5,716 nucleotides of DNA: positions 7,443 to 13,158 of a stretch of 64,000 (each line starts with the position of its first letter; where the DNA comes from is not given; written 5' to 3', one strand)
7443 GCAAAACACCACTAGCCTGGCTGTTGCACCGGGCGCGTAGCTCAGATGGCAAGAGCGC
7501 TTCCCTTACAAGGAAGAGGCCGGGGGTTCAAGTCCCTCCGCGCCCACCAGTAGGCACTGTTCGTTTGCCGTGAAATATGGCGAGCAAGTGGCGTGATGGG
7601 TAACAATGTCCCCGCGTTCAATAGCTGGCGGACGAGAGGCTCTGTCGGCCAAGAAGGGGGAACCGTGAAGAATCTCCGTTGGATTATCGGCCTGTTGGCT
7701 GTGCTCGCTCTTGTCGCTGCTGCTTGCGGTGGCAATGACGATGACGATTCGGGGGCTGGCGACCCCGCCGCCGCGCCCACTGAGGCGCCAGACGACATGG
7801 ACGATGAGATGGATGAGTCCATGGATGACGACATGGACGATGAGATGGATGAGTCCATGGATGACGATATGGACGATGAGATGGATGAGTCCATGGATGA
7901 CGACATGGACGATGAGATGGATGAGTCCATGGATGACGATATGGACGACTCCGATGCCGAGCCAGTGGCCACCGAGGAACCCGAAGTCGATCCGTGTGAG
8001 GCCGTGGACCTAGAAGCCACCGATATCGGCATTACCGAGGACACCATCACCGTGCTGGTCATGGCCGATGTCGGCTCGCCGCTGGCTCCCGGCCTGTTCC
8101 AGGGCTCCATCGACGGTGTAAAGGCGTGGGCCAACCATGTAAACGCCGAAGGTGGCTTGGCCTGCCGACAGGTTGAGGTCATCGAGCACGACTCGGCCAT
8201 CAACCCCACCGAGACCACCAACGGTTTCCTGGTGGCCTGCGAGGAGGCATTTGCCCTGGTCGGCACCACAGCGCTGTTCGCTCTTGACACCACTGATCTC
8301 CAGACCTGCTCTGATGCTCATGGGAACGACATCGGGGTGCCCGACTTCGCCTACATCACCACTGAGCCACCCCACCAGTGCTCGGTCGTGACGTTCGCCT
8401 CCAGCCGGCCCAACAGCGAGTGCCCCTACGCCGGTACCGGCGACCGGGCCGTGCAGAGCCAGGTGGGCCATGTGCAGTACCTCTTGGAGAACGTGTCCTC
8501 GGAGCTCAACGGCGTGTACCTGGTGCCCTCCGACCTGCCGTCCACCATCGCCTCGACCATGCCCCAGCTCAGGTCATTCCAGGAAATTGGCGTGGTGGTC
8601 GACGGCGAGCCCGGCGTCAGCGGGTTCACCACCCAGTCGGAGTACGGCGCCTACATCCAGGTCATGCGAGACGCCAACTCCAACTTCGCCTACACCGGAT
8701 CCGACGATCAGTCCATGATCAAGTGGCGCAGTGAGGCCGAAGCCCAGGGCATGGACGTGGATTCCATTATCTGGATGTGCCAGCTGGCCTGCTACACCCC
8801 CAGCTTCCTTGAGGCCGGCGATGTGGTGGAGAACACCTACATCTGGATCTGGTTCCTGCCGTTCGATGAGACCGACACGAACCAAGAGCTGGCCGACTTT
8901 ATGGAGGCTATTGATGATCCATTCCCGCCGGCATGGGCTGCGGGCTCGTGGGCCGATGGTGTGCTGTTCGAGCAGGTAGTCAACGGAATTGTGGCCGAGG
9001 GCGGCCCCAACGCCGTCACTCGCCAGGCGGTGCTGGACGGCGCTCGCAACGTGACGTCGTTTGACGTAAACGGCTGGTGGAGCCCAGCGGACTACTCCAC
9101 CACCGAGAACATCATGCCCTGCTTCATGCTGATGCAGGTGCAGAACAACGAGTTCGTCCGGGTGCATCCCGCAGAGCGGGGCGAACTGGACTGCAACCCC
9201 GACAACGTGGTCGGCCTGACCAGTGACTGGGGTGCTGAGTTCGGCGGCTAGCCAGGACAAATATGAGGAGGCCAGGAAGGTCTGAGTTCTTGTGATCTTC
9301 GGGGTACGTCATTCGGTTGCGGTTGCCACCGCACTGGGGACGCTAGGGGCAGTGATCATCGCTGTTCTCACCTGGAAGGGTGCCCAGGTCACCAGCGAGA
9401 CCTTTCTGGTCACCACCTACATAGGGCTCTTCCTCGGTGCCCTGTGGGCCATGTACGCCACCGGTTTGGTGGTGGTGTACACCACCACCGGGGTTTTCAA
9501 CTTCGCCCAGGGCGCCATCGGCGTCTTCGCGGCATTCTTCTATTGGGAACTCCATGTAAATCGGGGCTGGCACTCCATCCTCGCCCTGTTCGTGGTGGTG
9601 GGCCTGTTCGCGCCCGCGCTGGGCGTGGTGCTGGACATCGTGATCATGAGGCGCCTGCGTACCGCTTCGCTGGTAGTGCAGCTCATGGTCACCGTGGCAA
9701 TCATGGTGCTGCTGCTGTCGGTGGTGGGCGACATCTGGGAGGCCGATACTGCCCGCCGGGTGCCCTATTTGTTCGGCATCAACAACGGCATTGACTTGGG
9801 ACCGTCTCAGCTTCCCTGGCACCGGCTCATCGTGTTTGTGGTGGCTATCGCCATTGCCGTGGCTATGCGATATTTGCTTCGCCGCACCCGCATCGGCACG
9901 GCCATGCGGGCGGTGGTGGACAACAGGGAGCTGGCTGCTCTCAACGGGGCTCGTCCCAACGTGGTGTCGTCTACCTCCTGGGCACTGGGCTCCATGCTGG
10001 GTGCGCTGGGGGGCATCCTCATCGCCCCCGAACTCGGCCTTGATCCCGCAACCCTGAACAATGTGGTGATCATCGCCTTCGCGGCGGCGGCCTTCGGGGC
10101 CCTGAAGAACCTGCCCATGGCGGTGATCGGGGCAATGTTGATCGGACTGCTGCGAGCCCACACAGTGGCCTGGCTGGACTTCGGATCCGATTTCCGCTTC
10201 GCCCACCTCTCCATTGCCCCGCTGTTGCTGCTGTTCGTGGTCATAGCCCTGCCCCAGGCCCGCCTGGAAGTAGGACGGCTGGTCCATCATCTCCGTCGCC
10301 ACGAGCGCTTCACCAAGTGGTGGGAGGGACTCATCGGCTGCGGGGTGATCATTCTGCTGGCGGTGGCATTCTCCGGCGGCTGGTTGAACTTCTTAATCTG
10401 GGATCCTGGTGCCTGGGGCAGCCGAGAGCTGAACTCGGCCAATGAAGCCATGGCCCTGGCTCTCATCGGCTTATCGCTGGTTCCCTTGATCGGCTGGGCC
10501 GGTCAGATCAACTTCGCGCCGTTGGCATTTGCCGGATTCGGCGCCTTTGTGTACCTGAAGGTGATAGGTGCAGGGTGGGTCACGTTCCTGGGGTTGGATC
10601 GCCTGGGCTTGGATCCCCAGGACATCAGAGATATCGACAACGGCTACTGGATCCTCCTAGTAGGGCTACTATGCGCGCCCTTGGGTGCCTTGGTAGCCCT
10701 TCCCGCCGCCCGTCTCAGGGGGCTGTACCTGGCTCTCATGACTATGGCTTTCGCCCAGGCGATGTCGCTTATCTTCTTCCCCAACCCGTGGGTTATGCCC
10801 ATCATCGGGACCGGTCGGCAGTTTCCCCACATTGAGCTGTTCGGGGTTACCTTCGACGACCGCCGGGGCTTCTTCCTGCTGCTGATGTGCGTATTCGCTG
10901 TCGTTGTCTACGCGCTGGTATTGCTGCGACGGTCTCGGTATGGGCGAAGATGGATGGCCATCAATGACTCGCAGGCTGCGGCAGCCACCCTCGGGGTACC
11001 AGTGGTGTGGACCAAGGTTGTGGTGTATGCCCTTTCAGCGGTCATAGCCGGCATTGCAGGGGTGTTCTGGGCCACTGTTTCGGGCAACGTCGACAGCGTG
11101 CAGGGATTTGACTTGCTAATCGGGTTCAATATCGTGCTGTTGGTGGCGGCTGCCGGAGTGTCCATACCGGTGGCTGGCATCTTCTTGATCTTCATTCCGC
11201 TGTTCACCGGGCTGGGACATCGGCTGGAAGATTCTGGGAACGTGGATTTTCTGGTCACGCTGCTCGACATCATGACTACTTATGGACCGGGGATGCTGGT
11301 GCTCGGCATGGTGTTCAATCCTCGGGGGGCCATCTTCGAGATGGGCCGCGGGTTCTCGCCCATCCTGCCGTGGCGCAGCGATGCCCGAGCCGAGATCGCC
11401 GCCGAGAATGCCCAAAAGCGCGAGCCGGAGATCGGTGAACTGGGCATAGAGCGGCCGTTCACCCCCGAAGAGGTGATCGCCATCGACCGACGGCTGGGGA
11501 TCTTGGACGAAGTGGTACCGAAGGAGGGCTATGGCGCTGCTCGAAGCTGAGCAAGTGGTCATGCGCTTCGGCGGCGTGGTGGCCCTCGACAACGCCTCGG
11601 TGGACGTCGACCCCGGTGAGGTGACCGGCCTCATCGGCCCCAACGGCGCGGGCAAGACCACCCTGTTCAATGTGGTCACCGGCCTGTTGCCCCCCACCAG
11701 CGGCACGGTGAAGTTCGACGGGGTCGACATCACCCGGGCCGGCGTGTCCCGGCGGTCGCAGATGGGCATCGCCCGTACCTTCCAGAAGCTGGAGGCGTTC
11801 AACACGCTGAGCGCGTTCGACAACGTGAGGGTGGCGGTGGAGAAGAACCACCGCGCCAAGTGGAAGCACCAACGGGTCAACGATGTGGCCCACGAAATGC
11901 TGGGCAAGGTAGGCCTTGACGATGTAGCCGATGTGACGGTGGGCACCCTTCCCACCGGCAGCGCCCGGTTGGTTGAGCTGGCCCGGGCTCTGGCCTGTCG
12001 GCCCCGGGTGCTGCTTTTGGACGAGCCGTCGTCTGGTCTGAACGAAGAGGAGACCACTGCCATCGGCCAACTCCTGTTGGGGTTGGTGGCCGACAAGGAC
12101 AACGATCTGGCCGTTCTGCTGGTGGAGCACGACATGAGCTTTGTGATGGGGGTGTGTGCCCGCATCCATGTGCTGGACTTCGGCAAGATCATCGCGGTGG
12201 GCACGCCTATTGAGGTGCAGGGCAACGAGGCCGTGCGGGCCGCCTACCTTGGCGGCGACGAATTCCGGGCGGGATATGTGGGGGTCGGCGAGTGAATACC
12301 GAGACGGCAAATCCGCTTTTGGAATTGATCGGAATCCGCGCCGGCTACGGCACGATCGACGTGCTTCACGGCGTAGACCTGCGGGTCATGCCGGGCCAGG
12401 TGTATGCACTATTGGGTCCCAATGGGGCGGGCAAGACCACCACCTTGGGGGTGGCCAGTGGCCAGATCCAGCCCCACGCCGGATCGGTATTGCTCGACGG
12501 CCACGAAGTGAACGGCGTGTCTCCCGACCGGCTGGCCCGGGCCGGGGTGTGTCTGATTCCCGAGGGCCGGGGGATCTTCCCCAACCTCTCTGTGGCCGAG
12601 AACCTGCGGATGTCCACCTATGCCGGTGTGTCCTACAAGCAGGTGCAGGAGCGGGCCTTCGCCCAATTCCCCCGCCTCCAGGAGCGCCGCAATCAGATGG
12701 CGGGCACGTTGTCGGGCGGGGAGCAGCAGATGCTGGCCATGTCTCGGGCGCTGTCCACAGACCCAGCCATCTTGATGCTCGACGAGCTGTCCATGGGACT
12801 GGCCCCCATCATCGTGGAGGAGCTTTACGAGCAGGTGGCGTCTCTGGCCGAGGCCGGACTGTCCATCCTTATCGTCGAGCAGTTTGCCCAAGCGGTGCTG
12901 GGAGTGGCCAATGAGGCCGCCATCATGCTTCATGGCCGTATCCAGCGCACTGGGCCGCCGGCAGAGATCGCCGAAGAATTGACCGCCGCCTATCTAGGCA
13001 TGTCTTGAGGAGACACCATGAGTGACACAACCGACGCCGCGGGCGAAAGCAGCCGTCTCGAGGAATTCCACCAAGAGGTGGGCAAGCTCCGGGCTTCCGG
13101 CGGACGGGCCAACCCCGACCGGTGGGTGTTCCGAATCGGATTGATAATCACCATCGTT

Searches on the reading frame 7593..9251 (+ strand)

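Call 110: search_protein_families(library=pfam, proteins=[window:7593-9251:+], max_evalue=0.001)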
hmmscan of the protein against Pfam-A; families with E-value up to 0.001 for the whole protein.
window:7593-9251:+ (552 aa): 1 family
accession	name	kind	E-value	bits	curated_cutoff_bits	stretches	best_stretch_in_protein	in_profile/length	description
PF13458.12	Peripla_BP_6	-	1.2e-19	71.7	31.7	1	151-518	1-340/343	Periplasmic binding protein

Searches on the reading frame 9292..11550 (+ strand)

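Call 110: search_protein_families(library=pfam, proteins=[window:9292-11550:+], max_evalue=0.001)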
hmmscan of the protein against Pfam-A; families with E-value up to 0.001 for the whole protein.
window:9292-11550:+ (752 aa): 1 family
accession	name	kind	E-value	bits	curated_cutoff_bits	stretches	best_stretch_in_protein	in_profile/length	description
PF02653.21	BPD_transp_2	-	3.9e-46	157.8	26.8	2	45-309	5-257/269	Branched-chain amino acid transport system / permease component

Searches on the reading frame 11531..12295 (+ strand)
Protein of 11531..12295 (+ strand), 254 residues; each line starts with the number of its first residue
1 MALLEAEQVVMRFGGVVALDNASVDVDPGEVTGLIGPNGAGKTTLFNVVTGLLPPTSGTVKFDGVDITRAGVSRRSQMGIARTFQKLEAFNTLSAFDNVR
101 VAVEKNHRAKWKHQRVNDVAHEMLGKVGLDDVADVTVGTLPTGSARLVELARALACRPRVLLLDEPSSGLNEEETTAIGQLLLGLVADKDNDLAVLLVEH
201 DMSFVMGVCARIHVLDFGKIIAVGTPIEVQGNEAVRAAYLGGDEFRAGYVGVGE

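Call 110: search_protein_families(library=pfam, proteins=[window:11531-12295:+], max_evalue=0.001)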
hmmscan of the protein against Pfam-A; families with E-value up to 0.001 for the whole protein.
window:11531-12295:+ (254 aa): 5 families
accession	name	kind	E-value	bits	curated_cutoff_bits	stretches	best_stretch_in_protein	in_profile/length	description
PF00005.33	ABC_tran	-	3e-32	112.5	25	1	19-167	1-136/137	ABC transporter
PF12399.14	BCA_ABC_TP_C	-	1.6e-09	37.6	25.5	1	219-243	1-25/27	Branched-chain amino acid ATP-binding cassette transporter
PF13304.12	AAA_21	-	1.3e-07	32.4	27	1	31-63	1-36/304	AAA domain, putative AbiEii toxin, Type IV TA system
PF13555.12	AAA_29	-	7.8e-05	22.8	27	1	20-62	13-54/61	P-loop containing region of AAA domain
PF13476.12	AAA_23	-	0.00022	22.4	27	1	19-53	10-43/201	AAA domain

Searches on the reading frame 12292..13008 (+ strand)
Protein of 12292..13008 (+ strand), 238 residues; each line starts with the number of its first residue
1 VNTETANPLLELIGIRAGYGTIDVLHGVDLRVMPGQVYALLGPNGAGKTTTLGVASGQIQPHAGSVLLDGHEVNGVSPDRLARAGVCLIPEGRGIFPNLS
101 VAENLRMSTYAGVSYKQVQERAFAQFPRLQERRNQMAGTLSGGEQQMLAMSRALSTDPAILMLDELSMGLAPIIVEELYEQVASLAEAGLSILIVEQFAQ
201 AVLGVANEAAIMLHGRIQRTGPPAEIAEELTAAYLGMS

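Call 110: search_protein_families(library=pfam, proteins=[window:12292-13008:+], max_evalue=0.001)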
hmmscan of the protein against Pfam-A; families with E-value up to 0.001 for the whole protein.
window:12292-13008:+ (238 aa): 2 families
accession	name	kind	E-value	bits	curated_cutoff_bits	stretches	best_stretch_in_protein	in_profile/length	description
PF00005.33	ABC_tran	-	9.5e-28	97.9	25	1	25-165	1-134/137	ABC transporter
PF13304.12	AAA_21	-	7.9e-08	33.1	27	0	137-194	235-295/304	AAA domain, putative AbiEii toxin, Type IV TA system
